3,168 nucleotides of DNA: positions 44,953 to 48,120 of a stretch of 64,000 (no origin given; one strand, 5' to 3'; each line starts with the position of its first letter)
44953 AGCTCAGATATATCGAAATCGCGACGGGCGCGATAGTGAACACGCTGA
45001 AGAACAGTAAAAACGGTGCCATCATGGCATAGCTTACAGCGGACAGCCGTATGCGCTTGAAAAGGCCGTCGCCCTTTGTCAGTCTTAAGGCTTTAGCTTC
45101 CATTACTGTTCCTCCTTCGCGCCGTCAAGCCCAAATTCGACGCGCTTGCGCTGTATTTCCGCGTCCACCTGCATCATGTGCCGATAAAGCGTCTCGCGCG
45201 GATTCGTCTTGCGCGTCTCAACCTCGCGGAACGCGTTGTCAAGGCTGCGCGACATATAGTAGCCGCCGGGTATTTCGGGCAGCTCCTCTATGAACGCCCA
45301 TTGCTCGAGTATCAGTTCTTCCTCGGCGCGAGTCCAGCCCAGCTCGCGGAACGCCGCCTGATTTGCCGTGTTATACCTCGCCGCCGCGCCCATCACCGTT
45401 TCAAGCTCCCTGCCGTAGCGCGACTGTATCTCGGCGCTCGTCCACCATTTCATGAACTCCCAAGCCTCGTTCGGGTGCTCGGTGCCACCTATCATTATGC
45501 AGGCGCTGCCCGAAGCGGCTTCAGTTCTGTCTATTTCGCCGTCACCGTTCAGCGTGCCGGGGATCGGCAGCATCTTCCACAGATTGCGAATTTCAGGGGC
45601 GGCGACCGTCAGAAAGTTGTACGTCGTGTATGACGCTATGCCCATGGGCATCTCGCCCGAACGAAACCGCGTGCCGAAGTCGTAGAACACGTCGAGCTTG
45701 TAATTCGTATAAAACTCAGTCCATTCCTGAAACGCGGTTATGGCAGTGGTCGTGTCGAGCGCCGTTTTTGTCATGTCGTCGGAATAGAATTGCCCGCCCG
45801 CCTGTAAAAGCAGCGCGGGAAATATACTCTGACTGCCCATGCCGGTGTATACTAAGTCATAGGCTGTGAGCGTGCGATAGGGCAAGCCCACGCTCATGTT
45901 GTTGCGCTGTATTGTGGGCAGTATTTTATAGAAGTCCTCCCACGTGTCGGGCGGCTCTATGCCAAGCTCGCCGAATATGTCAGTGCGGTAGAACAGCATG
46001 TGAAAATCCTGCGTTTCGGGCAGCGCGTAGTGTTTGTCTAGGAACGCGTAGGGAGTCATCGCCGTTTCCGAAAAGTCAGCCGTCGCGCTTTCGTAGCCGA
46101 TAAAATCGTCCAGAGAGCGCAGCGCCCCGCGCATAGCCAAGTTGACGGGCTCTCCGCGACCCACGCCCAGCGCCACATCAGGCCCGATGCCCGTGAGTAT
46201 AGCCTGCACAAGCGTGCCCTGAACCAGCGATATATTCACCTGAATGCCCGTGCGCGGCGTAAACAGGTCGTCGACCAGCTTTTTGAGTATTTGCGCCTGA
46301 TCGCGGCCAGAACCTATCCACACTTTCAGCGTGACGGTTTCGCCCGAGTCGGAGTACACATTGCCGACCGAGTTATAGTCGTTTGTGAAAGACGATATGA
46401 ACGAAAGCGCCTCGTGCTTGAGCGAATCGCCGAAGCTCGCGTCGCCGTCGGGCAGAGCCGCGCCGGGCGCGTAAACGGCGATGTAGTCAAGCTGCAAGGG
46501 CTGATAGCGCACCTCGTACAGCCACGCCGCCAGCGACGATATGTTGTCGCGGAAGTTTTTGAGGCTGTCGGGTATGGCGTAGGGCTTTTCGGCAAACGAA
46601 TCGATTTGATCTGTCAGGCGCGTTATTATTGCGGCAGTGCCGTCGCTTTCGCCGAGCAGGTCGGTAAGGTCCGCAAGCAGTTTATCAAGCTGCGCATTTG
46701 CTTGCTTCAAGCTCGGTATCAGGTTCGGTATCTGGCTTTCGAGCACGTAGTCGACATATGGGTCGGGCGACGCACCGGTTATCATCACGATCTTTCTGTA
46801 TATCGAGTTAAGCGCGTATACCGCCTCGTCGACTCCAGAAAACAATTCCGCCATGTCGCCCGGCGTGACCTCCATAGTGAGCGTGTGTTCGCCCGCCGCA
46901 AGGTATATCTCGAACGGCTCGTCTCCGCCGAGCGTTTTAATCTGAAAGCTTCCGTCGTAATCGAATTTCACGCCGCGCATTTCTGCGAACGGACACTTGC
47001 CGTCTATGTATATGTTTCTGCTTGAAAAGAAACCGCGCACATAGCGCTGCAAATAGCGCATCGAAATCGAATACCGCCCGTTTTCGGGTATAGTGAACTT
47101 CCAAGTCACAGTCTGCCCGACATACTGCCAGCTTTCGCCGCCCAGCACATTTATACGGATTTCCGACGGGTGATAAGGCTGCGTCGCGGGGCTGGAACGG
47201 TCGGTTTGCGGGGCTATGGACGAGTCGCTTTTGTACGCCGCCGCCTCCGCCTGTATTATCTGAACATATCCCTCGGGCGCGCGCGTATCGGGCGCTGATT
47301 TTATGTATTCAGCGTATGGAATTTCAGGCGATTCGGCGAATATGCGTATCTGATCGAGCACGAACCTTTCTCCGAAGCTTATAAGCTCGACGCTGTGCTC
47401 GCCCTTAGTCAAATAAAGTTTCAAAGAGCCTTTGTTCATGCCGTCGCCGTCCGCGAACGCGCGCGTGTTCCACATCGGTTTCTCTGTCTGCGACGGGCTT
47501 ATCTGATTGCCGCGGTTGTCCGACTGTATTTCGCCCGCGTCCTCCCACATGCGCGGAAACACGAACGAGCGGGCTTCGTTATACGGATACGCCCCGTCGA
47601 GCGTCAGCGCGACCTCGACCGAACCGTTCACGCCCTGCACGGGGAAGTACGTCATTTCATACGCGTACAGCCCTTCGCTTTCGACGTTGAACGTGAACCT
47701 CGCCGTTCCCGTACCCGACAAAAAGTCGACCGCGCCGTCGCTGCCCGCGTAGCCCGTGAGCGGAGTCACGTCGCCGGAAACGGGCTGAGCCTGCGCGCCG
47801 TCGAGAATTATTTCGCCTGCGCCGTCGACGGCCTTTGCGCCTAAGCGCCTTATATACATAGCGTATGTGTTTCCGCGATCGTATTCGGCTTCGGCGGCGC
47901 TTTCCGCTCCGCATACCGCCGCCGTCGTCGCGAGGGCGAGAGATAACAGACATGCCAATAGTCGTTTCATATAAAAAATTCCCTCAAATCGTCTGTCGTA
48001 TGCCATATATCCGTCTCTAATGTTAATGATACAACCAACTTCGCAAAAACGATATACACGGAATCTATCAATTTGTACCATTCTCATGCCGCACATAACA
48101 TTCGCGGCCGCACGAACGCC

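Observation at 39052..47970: Conserved-looking but uncharacterised module: giant CBM-CBM-SBP, two permeases, NHL-TPR-Yip1 membrane protein and a DUF5696-like secreted protein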

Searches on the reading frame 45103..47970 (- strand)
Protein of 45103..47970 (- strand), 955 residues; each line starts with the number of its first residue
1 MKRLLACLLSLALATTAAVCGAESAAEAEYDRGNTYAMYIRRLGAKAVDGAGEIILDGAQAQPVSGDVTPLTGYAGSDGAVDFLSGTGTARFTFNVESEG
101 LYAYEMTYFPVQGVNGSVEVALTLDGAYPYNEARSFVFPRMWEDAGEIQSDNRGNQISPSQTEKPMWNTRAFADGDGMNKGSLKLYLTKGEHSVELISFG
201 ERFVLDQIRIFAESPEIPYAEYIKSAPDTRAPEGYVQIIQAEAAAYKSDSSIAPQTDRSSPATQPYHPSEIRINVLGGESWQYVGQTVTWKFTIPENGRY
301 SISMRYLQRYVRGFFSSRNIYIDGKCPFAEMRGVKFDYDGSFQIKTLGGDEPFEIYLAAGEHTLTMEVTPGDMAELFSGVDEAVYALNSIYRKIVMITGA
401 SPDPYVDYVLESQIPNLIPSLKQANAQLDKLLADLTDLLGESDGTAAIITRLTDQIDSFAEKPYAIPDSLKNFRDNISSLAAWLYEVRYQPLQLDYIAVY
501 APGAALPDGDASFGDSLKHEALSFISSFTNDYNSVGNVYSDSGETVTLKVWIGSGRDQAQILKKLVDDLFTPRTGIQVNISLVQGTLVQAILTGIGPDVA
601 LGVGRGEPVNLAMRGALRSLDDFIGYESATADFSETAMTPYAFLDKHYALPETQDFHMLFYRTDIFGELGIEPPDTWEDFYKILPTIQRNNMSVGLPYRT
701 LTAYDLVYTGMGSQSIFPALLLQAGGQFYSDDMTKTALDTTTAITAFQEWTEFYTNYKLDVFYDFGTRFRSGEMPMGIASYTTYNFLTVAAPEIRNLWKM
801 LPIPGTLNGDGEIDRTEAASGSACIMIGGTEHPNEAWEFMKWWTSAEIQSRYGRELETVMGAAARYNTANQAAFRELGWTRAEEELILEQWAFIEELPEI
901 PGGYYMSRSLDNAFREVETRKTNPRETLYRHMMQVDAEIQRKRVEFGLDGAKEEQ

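Call 4: search_protein_families(library=pfam, proteins=[window:45103-47970:-], max_evalue=0.01)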
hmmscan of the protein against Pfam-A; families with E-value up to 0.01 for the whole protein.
window:45103-47970:- (955 aa): 3 families
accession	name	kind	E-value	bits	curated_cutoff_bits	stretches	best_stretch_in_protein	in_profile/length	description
PF01547.30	SBP_bac_1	-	2.5e-22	80.7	26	1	559-849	7-306/307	Bacterial extracellular solute-binding protein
PF13416.11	SBP_bac_8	-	1.7e-18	67.8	27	1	570-850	6-250/279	Bacterial extracellular solute-binding protein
PF25275.1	Golvesin_C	-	0.0018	18.8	31.6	0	285-308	40-63/132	Golvesin C-terminal domain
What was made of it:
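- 45103..47970 (-): A: giant secreted solute-binding protein (955 aa; NCBI-style call starts at 48006). Pfam SBP_bac_1 2.5e-22 (call 4).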

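Call 6: search_protein_families(library=ncbifam, proteins=[window:45103-47970:-], max_evalue=0.01)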
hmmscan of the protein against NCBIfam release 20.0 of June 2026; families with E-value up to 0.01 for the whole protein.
window:45103-47970:- (955 aa): 2 families
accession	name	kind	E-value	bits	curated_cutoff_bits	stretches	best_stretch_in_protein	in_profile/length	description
NF053763.1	ABCarbgalBndGanS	equivalog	5.4e-05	22.1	700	1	627-756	118-239/420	galactooligosaccharide ABC transporter substrate-binding protein GanS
TIGR03850.1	bind_CPR_0540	equivalog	0.0016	17.1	299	1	635-743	140-240/437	carbohydrate ABC transporter substrate-binding protein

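Call 12: search_solved_structures(query=window:45103-47970:-, max_evalue=1)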
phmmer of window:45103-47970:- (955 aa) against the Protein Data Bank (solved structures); distinct sequences matched with E-value up to 1: 31.
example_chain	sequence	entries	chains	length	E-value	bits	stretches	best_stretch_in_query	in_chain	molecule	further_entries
5ci5_A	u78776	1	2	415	1e-10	43.4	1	545-855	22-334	Extracellular solute-binding protein family 1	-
4r9f_A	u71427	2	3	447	2.1e-10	42.3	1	575-674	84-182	MBP1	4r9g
5ysb_A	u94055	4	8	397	2e-08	35.8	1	541-852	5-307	Lin1841 protein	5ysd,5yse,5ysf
9xf5_A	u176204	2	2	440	4e-08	34.8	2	522-684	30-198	ABC transporter substrate-binding protein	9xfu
2hfb_A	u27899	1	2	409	2.5e-06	28.8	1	543-852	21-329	Sugar ABC transporter, sugar-binding protein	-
6pql_A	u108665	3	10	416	2.9e-06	28.7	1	543-852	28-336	ABC transporter sugar-binding protein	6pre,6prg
2heu_A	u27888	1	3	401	3.3e-06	28.5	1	544-852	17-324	Sugar ABC transporter, sugar-binding protein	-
2hq0_A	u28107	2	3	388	5.5e-06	27.7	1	556-852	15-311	Sugar ABC transporter, sugar-binding protein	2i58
6r1b_D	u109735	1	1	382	7.5e-06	27.3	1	597-781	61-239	Putative Sn-glycerol-3-phosphate-binding lipoprotein UgpB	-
6r1b_C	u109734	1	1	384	7.6e-06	27.3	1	597-781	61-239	Putative Sn-glycerol-3-phosphate-binding lipoprotein UgpB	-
6r1b_A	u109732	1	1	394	8.2e-06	27.2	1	597-781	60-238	Putative Sn-glycerol-3-phosphate-binding lipoprotein UgpB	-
6r1b_B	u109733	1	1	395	8.2e-06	27.2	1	597-781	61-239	Putative Sn-glycerol-3-phosphate-binding lipoprotein UgpB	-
4mfi_A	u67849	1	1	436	9.6e-06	26.9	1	597-781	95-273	Sn-glycerol-3-phosphate ABC transporter substrate-binding protein UspB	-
7vfq_A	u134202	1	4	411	3.7e-05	25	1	587-845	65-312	Extracellular solute-binding protein, family 1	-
7x0i_A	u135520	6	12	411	4.1e-05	24.8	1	560-859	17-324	CbpB | CpbB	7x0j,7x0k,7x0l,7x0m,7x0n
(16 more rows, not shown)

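Call 38: find_homologous_proteins(query=window:45103-47970:-, max_evalue=1e-20)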
Query window:45103-47970:- (955 aa): 191 proteins with E <= 1e-20 among 8000 candidates; the best 120 are listed.
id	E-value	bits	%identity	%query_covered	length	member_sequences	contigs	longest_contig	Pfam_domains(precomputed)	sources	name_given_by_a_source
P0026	0.0e+0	2187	100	100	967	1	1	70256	PF13416.12,PF01547.31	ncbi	-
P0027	0.0e+0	1658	76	98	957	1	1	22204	PF13416.12,PF01547.31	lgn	-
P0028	0.0e+0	1310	61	99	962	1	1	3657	PF13416.12,PF01547.31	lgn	-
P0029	1.2e-297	1008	49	96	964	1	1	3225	PF13416.12,PF01547.31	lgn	-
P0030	1.4e-292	991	49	96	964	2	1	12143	PF13416.12,PF01547.31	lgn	-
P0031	4.8e-271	920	45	96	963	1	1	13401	PF13416.12,PF01547.31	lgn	-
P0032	1.3e-270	918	45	98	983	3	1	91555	PF13416.12,PF01547.31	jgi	jgi:ABC-type glycerol-3-phosphate transport system substrate-binding protein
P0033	1.2e-258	879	45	91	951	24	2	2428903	PF13416.12,PF01547.31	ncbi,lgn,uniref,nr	ncbi:extracellular solute-binding protein family 1 [Caldicellulosiruptor owensensis OL]|uniref:Extra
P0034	6.6e-256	870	43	99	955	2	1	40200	PF13416.12,PF01547.31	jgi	jgi:ABC-type glycerol-3-phosphate transport system substrate-binding protein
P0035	2.3e-246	838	43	96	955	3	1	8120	PF13416.12,PF01547.31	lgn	-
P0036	2.7e-244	831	42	96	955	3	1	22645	PF13416.12,PF01547.31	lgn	-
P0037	1.0e-241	823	42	96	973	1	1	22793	PF13416.12,PF01547.31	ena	-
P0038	6.9e-241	820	42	96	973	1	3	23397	PF13416.12,PF01547.31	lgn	-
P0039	9.5e-241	820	42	96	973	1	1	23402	PF13416.12,PF01547.31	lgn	-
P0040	1.2e-240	819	42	96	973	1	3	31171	PF13416.12,PF01547.31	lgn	-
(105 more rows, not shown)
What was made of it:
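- On CBM35 (CBM6/35/36 superfamily): Two orthologues carry precomputed CBM_35 or Golvesin_C hits (call 38).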

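Call 39: find_encoding_contigs(protein=P0033, flank=10000, max_places=3)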
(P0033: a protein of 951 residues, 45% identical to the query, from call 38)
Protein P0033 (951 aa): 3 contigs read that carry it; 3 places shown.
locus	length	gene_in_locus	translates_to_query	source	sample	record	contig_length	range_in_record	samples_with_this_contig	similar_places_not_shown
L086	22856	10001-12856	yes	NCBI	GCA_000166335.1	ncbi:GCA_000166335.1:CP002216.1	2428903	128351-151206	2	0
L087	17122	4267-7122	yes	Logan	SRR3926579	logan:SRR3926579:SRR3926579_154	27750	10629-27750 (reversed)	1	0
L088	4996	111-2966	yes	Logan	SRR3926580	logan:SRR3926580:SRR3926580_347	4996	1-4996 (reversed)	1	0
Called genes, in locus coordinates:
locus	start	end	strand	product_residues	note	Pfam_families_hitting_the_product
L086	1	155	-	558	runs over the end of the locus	PF00128:Alpha-amylase, PF16657:Malt_amylase_C, PF23915:SusG_C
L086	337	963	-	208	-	PF02660:G3P_acyltransf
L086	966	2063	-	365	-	PF13506:Glyco_transf_21, PF13641:Glyco_tranf_2_3, PF00535:Glycos_transf_2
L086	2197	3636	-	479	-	PF06782:UPF0236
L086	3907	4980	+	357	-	PF01494:FAD_binding_3 (weak), PF13450:NAD_binding_8 (faint)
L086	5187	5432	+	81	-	PF08753:NikR_C, PF21699:TM1266-like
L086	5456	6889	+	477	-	PF04055:Radical_SAM, PF06968:BATS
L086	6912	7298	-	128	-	PF00072:Response_reg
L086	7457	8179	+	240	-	PF05175:MTS (weak)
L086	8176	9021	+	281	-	PF00590:TP_methylase, PF23016:RsmI_C (faint)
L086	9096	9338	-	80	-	PF04014:MazE_antitoxin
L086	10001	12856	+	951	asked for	PF01547:SBP_bac_1, PF13416:SBP_bac_8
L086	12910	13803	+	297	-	PF00528:BPD_transp_1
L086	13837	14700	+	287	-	PF00528:BPD_transp_1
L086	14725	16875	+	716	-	PF01436:NHL (faint), PF08450:SGL (faint), PF07719:TPR_2 (faint), PF04893:Yip1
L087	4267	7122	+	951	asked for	PF01547:SBP_bac_1, PF13416:SBP_bac_8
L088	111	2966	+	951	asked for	PF01547:SBP_bac_1, PF13416:SBP_bac_8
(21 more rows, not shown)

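Call 40: list_cluster_members(proteins=[P0033, P0026, P0001])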
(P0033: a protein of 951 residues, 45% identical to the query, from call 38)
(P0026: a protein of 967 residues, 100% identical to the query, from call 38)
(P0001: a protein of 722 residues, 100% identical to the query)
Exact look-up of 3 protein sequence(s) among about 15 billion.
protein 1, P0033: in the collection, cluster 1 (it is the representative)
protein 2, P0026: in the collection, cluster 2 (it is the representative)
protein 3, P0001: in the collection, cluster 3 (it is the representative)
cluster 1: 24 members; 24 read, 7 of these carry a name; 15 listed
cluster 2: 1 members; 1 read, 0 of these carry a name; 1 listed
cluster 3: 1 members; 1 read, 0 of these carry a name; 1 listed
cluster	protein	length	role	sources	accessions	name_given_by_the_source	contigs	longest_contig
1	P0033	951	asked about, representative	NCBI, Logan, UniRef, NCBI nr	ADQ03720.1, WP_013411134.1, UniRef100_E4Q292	extracellular solute-binding protein family 1 [Caldicellulosiruptor owensensis OL] | Extracellular solute-binding protein family 1 n=1 Tax=Caldicellulosiruptor owensensis ... | extracellular solute-binding protein [Caldicellulosiruptor owensensis]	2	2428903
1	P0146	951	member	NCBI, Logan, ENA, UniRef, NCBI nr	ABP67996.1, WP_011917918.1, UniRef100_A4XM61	extracellular solute-binding protein, family 1 [Caldicellulosiruptor saccharolyticus DSM ... | Extracellular solute-binding protein, family 1 n=1 Tax=Caldicellulosiruptor ... | extracellular solute-binding protein [Caldicellulosiruptor saccharolyticus]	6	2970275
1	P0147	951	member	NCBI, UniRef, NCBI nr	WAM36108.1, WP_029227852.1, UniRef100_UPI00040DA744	extracellular solute-binding protein [Caldicellulosiruptor acetigenus] | extracellular solute-binding protein n=1 Tax=Caldicellulosiruptor acetigenus TaxID=301953 ...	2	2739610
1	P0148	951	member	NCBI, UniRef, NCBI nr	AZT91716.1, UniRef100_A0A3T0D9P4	extracellular solute-binding protein [Caldicellulosiruptor changbaiensis] | Extracellular solute-binding protein n=1 Tax=Caldicellulosiruptor changbaiensis ...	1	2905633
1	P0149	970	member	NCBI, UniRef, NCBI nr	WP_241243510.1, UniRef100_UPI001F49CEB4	extracellular solute-binding protein [Caldicellulosiruptor changbaiensis] | extracellular solute-binding protein n=1 Tax=Caldicellulosiruptor changbaiensis ...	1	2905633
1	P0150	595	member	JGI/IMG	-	ABC-type glycerol-3-phosphate transport system substrate-binding protein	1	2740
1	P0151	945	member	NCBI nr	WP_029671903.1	extracellular solute-binding protein [Caldicellulosiruptor acetigenus]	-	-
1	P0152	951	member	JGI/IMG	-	-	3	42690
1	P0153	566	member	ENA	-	-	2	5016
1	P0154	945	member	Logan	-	-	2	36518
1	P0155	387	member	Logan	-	-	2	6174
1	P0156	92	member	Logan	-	-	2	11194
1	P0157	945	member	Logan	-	-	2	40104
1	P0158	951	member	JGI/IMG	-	-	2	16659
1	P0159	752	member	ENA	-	-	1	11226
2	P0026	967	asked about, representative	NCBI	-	-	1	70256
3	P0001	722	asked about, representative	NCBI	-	-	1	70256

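Call 43: find_encoding_contigs(protein=P0146, flank=10000, max_places=1)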
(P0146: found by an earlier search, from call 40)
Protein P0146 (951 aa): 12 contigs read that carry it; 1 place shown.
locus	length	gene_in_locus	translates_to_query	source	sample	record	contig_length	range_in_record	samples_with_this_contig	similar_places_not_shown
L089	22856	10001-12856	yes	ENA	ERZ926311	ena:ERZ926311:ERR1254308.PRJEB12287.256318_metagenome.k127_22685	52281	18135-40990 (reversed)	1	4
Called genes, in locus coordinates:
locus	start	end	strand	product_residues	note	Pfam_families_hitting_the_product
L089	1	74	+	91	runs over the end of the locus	PF09851:SHOCT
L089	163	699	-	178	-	PF00210:Ferritin (weak), PF02915:Rubrerythrin, PF23458:DUF7130 (faint), PF21349:RUBY_RBDX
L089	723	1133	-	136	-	PF01475:FUR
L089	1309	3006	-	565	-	PF00128:Alpha-amylase, PF16657:Malt_amylase_C, PF23915:SusG_C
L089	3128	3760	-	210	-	PF02660:G3P_acyltransf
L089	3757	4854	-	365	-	PF13506:Glyco_transf_21, PF13641:Glyco_tranf_2_3, PF00535:Glycos_transf_2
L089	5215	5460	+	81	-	PF08753:NikR_C (weak), PF21699:TM1266-like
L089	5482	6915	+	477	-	PF04055:Radical_SAM, PF06968:BATS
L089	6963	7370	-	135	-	PF00072:Response_reg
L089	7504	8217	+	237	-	PF05175:MTS (weak)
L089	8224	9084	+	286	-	PF00590:TP_methylase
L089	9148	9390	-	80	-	PF04014:MazE_antitoxin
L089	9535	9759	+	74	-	-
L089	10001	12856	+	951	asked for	PF01547:SBP_bac_1, PF13416:SBP_bac_8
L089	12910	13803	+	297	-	PF00528:BPD_transp_1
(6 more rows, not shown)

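Call 68: predict_structure(alignment_id=A2)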
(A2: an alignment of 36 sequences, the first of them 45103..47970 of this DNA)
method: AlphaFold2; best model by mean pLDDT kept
length: 955 residues; sequences in the alignment: 36
mean_pLDDT: 86.5   pTM: 0.80
mean pLDDT of the five models: 86.5, 85.4, 84.0, 84.0, 82.5
residues with pLDDT >= 90: 464; 70-90: 429; 50-70: 42; < 50: 20
segments of 3 or more residues with pLDDT < 50: 15-29, 951-955
pLDDT, mean of each block of 10 residues (from residue 1): 68 44 35 77 87 91 90 86 89 94 94 77 92 88 83 76 89 81 91 91 93 89 90 92 91 84 85 88 91 95 93 90 92 91 92 94 95 86 86 87 82 89 92 86 73 92 87 89 84 95 86 86 78 63 76 80 86 88 71 81 90 91 91 91 93 95 90 95 92 90 78 89 94 91 95 92 86 92 87 80 94 93 91 94 93 81 87 85 89 93 86 93 94 93 82 41
secondary structure, 60 per line:
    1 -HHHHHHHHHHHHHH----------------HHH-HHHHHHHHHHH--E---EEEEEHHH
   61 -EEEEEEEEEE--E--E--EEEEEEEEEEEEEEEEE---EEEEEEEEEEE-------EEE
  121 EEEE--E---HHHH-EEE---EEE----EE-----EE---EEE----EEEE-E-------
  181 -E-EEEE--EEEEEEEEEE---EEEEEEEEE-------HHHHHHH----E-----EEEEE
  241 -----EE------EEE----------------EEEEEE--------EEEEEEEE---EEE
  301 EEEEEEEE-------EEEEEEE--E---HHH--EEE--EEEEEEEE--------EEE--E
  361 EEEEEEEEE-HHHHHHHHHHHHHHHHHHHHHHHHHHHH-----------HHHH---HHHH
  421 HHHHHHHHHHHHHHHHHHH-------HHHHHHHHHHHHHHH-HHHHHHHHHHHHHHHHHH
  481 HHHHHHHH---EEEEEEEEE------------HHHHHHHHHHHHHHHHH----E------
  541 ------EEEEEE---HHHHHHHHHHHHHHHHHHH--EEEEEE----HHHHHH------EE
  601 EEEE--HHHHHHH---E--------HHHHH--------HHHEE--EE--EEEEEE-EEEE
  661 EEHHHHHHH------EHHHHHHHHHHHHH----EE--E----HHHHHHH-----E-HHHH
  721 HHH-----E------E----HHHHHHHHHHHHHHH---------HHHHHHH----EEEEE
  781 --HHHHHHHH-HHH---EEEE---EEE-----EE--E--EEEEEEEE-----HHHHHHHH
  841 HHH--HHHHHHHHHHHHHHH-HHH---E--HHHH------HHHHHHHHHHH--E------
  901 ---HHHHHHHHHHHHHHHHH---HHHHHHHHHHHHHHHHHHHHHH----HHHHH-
elements in order (helices of 4 or more, strands of 3 or more residues): H2-15 H36-46 E53-57 E62-71 E80-96 E100-110 E118-124 H131-134 E136-138 E142-144 E161-163 E168-171 E184-187 E190-199 E203-211 H219-225 E236-240 E254-256 E273-278 E287-294 E298-308 E316-322 E334-336 E339-346 E355-357 E360-369 H371-398 H410-413 H417-439 H447-461 H463-488 E492-500 H513-529 E547-552 H556-574 E577-582 H587-592 E599-604 H607-613 H626-630 E650-655 E657-662 H663-669 H677-689 H703-709 H717-723 H741-755 H765-771 E776-780 H783-790 E798-801 E805-807 E820-827 H833-843 H846-860 H871-874 H881-891 H904-920 H924-945 H950-954
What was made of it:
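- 45103..47970 (-): The AF2 model has pLDDT 86.5 (call 68).
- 47338..47814 (-): A, beta-sandwich 1 (aa 53-211), CBM35-like. DSSP of the model (call 68).
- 46507..46860 (-): A, helical bundle (aa 371-488) between the CBM-like modules and the SBP domain. DSSP shows helices 371-398, 417-439, 447-461 and 463-488 (call 68).
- Checked: The AF2 model (pLDDT 86.5, call 68) shows two beta-sandwiches, a helical bundle and then the SBP fold.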
